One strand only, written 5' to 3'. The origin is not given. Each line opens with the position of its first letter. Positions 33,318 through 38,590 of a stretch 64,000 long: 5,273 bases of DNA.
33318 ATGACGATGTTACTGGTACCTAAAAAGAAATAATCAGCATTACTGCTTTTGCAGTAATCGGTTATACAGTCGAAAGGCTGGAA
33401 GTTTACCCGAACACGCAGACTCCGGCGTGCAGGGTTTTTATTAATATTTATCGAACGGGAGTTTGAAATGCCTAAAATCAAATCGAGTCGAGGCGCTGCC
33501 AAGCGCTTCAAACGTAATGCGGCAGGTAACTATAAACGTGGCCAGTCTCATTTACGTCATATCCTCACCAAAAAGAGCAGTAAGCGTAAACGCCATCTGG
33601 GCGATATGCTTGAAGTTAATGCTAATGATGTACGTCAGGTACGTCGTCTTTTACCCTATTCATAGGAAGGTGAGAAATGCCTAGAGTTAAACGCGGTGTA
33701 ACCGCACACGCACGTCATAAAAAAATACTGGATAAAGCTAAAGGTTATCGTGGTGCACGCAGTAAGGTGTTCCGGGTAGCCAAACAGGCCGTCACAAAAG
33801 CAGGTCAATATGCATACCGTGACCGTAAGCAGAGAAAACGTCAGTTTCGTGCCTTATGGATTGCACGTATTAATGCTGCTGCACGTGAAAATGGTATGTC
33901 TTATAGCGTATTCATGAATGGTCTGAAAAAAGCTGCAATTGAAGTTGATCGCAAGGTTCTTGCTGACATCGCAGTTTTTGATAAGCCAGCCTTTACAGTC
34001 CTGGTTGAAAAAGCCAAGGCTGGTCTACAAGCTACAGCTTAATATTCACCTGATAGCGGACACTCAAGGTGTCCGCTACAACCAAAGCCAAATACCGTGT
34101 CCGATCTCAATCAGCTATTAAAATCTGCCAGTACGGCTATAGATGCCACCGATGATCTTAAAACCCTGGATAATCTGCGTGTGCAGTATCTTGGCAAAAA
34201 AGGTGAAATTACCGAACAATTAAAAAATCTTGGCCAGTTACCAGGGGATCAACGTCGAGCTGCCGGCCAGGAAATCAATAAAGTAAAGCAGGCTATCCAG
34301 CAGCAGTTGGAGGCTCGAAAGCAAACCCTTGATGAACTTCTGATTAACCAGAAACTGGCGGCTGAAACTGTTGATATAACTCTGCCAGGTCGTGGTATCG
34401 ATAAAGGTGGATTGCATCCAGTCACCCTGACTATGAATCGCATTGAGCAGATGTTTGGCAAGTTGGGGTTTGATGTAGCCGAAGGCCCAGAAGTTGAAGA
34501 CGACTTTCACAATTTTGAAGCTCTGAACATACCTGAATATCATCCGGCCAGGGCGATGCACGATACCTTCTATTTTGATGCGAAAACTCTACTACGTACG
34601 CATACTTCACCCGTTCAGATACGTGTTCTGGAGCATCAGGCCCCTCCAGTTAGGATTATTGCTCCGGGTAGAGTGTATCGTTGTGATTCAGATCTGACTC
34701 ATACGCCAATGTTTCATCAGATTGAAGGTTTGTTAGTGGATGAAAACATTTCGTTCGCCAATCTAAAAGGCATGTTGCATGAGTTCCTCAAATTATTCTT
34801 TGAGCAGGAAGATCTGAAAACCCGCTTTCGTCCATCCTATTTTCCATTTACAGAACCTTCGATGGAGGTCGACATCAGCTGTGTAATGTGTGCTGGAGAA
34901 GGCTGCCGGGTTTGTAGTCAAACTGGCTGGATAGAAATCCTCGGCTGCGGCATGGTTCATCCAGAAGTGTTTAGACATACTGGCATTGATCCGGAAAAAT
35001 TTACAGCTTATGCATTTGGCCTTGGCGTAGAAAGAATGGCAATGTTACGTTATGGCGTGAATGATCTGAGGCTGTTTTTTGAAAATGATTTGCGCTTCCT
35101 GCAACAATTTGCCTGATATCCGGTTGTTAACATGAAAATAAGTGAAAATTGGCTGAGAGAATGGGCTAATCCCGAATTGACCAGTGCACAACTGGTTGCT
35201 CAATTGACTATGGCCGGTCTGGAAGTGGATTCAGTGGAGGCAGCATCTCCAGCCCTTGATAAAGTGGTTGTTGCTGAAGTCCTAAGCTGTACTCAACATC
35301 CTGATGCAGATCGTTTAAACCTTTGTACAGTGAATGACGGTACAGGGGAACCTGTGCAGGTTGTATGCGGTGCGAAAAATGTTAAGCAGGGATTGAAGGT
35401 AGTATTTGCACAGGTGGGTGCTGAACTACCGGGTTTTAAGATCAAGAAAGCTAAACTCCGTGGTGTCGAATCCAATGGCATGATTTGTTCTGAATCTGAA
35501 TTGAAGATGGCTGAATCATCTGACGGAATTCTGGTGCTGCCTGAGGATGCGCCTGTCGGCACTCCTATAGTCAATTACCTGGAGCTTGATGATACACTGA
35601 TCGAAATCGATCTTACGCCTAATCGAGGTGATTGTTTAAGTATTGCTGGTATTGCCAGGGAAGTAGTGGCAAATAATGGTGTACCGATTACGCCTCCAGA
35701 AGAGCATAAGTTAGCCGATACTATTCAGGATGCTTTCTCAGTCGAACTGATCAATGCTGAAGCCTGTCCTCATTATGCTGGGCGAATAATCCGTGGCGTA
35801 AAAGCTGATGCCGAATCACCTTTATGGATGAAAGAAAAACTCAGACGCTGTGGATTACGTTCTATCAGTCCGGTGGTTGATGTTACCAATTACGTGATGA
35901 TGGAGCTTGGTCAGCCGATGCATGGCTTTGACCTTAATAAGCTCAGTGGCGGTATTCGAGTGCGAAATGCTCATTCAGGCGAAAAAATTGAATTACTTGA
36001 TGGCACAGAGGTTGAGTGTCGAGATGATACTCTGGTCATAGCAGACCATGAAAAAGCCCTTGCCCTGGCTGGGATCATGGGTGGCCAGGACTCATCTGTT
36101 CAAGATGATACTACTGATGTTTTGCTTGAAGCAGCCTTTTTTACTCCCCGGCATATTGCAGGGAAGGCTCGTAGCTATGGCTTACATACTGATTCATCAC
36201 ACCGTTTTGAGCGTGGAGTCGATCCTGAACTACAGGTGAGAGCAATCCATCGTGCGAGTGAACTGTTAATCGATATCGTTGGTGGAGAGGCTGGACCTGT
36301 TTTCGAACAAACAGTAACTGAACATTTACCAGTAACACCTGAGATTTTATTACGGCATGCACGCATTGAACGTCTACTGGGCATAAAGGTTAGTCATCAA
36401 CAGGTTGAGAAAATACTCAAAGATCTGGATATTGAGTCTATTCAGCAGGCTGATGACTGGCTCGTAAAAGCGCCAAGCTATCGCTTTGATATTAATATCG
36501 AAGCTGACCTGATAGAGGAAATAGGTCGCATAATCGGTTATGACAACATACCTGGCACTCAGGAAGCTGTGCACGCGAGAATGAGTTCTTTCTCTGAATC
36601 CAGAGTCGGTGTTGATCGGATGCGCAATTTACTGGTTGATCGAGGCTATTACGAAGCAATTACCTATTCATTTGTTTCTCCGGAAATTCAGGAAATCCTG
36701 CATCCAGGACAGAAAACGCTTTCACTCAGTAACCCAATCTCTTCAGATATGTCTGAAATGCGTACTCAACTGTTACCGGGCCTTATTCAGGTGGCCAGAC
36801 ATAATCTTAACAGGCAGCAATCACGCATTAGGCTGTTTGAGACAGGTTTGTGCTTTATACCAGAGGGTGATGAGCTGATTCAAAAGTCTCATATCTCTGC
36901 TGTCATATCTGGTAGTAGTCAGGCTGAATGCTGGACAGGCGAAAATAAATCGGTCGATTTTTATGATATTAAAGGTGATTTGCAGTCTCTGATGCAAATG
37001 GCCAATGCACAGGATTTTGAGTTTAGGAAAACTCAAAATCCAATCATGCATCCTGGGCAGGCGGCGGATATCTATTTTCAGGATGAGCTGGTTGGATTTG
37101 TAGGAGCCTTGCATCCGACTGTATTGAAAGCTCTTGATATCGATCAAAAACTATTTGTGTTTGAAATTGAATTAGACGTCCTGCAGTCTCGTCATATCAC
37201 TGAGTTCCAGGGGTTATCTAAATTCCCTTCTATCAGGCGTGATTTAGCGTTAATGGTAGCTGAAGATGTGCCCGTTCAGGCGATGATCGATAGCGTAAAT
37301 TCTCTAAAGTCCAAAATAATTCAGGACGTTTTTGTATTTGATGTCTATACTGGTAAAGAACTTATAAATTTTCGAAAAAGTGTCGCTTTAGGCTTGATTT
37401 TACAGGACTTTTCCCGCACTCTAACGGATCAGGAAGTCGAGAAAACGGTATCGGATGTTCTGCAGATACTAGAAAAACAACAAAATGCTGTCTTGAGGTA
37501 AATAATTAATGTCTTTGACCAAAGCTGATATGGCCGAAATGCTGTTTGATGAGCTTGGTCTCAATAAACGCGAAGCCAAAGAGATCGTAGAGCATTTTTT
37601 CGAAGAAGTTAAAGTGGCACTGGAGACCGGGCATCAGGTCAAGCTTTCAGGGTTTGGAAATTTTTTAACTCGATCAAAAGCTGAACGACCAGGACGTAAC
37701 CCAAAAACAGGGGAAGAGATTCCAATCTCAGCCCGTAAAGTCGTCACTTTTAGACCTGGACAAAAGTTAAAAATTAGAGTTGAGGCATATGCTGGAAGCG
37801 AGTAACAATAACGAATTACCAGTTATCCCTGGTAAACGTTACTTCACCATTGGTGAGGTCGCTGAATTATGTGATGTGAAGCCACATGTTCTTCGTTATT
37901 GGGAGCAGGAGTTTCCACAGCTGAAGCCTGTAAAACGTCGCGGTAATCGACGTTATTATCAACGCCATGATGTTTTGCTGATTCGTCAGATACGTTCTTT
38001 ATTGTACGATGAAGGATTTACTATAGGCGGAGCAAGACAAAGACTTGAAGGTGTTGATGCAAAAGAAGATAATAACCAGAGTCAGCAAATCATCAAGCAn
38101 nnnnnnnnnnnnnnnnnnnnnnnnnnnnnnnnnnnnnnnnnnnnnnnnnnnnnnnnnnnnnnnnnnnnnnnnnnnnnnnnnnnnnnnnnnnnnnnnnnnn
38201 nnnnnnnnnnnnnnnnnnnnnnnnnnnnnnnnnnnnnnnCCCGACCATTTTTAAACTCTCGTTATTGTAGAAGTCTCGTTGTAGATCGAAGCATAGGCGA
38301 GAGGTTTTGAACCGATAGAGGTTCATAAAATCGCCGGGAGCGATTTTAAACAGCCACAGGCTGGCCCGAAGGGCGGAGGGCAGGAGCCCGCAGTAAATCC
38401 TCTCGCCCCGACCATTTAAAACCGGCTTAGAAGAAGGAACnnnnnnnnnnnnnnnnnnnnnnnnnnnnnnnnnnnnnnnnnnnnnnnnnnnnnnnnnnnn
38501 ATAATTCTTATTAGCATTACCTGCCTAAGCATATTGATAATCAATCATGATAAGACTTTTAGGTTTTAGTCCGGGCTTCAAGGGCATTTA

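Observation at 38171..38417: Second copy of the tRNA-linked hairpin element, at tRNA-Pro, with a 23-bp tRNA 3'-end repeat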

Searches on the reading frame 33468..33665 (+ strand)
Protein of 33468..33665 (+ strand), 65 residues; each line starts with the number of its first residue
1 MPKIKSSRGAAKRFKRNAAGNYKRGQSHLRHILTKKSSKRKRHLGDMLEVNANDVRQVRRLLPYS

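Call 58: find_encoding_contigs(protein=window:33468-33665:+, flank=4000, max_places=10)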
Protein window:33468-33665:+ (65 aa): 7 contigs read that carry it; 3 places shown.
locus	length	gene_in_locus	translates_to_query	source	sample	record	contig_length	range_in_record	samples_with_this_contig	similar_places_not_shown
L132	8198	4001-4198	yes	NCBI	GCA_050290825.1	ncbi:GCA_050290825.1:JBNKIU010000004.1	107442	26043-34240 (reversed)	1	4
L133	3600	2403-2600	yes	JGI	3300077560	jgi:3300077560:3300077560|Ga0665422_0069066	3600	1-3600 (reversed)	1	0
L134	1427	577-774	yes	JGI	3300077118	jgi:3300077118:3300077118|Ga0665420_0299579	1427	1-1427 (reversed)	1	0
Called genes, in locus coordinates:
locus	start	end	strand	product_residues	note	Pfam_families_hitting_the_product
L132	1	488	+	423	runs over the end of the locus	PF07992:Pyr_redox_2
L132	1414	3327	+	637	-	PF02824:TGS, PF07973:tRNA_SAD, PF00587:tRNA-synt_2b, PF03129:HGTP_anticodon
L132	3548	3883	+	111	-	PF00707:IF3_C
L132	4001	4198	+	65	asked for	PF01632:Ribosomal_L35p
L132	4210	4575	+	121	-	PF00453:Ribosomal_L20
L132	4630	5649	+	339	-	PF02912:Phe_tRNA-synt_N, PF01409:tRNA-synt_2d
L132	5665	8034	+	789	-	PF01588:tRNA_bind, PF03483:B3_4, PF03484:B5, PF17759:tRNA_synthFbeta, PF03147:FDX-ACB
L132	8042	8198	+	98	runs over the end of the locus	PF00216:Bac_DNA_binding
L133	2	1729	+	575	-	?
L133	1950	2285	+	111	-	PF00707:IF3_C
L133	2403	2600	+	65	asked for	PF01632:Ribosomal_L35p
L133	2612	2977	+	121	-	PF00453:Ribosomal_L20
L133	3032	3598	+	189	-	?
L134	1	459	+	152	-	?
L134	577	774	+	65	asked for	PF01632:Ribosomal_L35p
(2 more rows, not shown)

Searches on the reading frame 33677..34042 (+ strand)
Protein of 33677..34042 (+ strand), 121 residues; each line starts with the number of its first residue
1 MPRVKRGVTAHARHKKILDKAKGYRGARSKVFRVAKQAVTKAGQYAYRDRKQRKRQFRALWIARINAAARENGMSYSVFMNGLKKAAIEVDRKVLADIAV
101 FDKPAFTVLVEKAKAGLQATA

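Call 59: find_encoding_contigs(protein=window:33677-34042:+, flank=4500, max_places=10)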
Protein window:33677-34042:+ (121 aa): 24 contigs read that carry it; 10 places shown.
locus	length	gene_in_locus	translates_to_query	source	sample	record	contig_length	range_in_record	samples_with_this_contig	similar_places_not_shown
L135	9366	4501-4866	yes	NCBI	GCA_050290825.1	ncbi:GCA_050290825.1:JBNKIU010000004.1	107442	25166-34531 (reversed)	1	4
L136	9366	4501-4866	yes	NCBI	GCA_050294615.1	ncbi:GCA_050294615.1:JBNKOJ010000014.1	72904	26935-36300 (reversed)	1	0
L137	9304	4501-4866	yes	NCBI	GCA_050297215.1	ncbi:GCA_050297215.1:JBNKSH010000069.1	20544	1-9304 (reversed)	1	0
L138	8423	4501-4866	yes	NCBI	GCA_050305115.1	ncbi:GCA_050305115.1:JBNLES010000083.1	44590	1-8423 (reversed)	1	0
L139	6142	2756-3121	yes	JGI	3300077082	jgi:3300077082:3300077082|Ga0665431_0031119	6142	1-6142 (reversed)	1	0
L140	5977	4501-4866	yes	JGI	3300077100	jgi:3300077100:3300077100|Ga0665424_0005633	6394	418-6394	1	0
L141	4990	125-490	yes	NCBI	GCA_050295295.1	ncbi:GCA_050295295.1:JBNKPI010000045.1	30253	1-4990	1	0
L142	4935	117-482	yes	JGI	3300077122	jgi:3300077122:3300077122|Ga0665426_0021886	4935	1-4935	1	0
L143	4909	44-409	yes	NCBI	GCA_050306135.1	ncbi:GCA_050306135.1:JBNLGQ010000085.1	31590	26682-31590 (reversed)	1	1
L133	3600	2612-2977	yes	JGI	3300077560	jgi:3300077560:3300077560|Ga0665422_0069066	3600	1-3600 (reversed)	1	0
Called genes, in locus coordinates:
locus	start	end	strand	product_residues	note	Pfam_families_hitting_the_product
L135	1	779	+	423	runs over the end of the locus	PF07992:Pyr_redox_2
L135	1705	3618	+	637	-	PF02824:TGS, PF07973:tRNA_SAD, PF00587:tRNA-synt_2b, PF03129:HGTP_anticodon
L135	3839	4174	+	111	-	PF00707:IF3_C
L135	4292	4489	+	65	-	PF01632:Ribosomal_L35p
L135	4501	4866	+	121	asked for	PF00453:Ribosomal_L20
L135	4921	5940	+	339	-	PF02912:Phe_tRNA-synt_N, PF01409:tRNA-synt_2d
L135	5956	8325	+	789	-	PF01588:tRNA_bind, PF03483:B3_4, PF03484:B5, PF17759:tRNA_synthFbeta, PF03147:FDX-ACB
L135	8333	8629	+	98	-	PF00216:Bac_DNA_binding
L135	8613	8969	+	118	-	PF13411:MerR_1, PF00376:MerR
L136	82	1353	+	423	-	PF07992:Pyr_redox_2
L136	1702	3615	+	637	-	PF02824:TGS, PF07973:tRNA_SAD, PF00587:tRNA-synt_2b, PF03129:HGTP_anticodon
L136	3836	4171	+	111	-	PF00707:IF3_C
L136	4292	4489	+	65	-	PF01632:Ribosomal_L35p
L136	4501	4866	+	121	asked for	PF00453:Ribosomal_L20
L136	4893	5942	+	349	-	PF02912:Phe_tRNA-synt_N, PF01409:tRNA-synt_2d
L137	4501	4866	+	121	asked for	PF00453:Ribosomal_L20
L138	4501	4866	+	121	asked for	PF00453:Ribosomal_L20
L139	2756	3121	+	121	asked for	PF00453:Ribosomal_L20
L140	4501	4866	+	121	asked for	PF00453:Ribosomal_L20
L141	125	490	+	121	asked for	PF00453:Ribosomal_L20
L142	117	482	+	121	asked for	PF00453:Ribosomal_L20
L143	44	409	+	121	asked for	PF00453:Ribosomal_L20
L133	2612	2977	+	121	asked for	PF00453:Ribosomal_L20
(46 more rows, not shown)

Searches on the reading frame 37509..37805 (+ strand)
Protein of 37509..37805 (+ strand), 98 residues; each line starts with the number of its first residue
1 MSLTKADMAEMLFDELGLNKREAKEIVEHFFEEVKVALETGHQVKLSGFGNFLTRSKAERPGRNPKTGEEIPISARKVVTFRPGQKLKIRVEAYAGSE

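Call 35: find_encoding_contigs(protein=window:37509-37805:+, flank=3000, max_places=10)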
Protein window:37509-37805:+ (98 aa): 24 contigs read that carry it; 10 places shown.
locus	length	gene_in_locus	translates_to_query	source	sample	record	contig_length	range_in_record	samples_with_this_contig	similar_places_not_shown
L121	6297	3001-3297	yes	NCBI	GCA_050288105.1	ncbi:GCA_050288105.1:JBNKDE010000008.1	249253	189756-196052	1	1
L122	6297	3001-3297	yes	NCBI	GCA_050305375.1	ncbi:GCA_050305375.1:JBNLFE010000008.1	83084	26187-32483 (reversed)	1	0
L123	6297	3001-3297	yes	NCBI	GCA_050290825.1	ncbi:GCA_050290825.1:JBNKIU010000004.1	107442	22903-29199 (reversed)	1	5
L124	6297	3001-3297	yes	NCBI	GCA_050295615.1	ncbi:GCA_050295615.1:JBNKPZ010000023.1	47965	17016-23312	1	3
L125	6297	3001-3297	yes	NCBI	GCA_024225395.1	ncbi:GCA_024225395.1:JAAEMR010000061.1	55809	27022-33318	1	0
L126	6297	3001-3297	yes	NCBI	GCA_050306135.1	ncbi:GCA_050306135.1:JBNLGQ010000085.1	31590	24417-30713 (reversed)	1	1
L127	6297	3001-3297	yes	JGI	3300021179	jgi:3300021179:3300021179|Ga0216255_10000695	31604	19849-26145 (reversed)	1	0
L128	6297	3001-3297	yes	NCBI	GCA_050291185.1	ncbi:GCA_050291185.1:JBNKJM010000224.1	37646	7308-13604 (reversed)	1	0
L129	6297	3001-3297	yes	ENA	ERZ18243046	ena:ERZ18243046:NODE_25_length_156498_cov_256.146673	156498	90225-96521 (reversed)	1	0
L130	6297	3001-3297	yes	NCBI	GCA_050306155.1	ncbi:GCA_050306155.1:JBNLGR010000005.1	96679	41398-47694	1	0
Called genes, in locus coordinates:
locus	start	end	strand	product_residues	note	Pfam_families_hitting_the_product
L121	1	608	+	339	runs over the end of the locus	PF02912:Phe_tRNA-synt_N, PF01409:tRNA-synt_2d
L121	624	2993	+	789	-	PF01588:tRNA_bind, PF03483:B3_4, PF03484:B5, PF17759:tRNA_synthFbeta, PF03147:FDX-ACB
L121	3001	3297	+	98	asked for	PF00216:Bac_DNA_binding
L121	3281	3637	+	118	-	PF13411:MerR_1, PF00376:MerR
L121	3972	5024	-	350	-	PF01965:DJ-1_PfpI, PF12833:HTH_18, PF00165:HTH_AraC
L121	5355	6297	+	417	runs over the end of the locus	PF01946:Thi4 (weak), PF00890:FAD_binding_2, PF01266:DAO, PF13450:NAD_binding_8 (faint)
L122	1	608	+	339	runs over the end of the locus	PF02912:Phe_tRNA-synt_N, PF01409:tRNA-synt_2d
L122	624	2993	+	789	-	PF01588:tRNA_bind, PF03483:B3_4, PF03484:B5, PF17759:tRNA_synthFbeta, PF03147:FDX-ACB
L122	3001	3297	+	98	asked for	PF00216:Bac_DNA_binding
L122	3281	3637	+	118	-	PF13411:MerR_1, PF00376:MerR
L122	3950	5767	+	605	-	PF13522:GATase_6, PF13537:GATase_7, PF00733:Asn_synthase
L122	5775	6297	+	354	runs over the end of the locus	PF13439:Glyco_transf_4 (weak), PF20706:GT4-conflict, PF00534:Glycos_transf_1, PF13692:Glyco_trans_1_4, PF13524:Glyco_trans_1_2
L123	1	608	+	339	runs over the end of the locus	PF02912:Phe_tRNA-synt_N, PF01409:tRNA-synt_2d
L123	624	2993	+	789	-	PF01588:tRNA_bind, PF03483:B3_4, PF03484:B5, PF17759:tRNA_synthFbeta, PF03147:FDX-ACB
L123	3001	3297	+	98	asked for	PF00216:Bac_DNA_binding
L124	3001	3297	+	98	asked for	PF00216:Bac_DNA_binding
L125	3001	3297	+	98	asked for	PF00216:Bac_DNA_binding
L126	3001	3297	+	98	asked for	PF00216:Bac_DNA_binding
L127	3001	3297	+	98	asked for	PF00216:Bac_DNA_binding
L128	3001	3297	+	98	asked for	PF00216:Bac_DNA_binding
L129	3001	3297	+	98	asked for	PF00216:Bac_DNA_binding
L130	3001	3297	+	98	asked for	PF00216:Bac_DNA_binding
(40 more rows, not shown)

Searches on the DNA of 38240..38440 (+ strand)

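Call 10: search_rna_families(source=window, start=38240, end=38440, threshold=evalue, max_evalue=10, show_alignments=3)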
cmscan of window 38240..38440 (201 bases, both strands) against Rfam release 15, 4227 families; matches with E-value up to 10: 4.
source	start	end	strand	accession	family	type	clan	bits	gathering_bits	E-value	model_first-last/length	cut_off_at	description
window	38284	38414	+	RF00391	RtT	Cis-reg;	-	27.6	45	0.0011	1-130/130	no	RtT RNA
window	38329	38365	+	RF02679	Pistol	Gene; ribozyme;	-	15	34.5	1.3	1-68/68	no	Pistol ribozyme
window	38358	38431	+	RF01544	TB11Cs5H3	Gene; snRNA; snoRNA; HACA-box;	-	13.1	50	3.3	1-65/65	no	Trypanosomatid snoRNA TB11Cs5H3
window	38396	38438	+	RF03024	Rothia-sucC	Cis-reg;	-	13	64.5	4.2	1-59/59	no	Rothia-sucC RNA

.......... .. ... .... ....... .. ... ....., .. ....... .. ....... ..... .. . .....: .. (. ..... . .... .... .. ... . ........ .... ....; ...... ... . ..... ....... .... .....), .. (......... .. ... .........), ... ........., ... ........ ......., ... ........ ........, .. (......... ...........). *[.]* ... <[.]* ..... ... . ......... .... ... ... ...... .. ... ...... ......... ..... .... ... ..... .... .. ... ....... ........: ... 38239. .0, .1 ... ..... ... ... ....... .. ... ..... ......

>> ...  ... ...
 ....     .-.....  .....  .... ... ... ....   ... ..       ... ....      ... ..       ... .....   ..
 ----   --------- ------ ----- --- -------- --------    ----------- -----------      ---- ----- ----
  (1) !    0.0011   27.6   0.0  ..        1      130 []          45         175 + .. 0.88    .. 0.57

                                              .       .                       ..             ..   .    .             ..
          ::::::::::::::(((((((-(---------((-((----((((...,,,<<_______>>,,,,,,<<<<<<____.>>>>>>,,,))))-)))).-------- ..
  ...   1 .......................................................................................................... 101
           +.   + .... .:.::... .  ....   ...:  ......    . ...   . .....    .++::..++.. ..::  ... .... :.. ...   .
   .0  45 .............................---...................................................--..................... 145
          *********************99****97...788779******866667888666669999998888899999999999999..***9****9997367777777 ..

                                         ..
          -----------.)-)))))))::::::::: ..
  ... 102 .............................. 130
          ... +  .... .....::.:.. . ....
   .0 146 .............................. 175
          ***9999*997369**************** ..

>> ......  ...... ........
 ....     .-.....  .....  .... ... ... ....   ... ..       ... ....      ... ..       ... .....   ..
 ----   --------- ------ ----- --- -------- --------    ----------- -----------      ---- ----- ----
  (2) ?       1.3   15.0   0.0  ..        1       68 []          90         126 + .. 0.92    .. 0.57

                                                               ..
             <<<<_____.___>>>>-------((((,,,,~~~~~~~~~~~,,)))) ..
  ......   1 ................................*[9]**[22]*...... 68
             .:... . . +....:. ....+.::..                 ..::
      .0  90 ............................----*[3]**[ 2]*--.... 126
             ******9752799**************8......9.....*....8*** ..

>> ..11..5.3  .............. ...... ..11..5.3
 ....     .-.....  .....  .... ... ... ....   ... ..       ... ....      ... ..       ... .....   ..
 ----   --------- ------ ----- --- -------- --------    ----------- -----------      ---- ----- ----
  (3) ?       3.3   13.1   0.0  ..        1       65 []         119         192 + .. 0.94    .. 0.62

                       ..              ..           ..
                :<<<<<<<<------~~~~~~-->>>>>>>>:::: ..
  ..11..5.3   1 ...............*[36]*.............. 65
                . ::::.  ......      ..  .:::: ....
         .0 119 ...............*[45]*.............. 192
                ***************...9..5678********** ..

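Call 36: search_dna_similar(query=window:38284-38417:+, collection=ecoli_genomes, mode=distant, max_evalue=10, max_rows=10)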
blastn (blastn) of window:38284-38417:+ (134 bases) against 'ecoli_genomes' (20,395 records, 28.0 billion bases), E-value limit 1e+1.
No match.
